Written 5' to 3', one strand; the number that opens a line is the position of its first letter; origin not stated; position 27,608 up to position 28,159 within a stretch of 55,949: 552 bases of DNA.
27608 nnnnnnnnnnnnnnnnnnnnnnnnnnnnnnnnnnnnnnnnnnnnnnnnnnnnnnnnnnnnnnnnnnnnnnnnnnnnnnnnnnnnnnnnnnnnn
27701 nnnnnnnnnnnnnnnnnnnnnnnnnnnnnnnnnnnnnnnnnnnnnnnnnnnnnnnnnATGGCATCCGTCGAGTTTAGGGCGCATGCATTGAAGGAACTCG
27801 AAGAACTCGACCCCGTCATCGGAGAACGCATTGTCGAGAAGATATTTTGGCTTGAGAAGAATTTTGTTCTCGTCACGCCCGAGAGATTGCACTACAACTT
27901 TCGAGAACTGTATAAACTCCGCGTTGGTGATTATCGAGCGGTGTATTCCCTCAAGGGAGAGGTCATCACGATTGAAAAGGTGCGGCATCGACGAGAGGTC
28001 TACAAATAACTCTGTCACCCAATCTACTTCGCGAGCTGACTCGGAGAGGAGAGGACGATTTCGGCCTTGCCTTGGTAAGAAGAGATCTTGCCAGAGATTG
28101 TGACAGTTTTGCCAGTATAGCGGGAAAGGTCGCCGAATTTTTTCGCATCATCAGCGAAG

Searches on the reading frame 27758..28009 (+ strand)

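Call 5: search_protein_families(library=pfam, proteins=[window:27758-28009:+], max_evalue=0.01)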
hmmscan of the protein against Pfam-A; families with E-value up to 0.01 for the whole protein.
window:27758-28009:+ (83 aa): 1 family
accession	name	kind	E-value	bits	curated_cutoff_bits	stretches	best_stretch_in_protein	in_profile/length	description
PF05016.21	ParE_toxin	-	1.3e-08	35.7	23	1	4-82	1-89/89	ParE toxin of type II toxin-antitoxin system, parDE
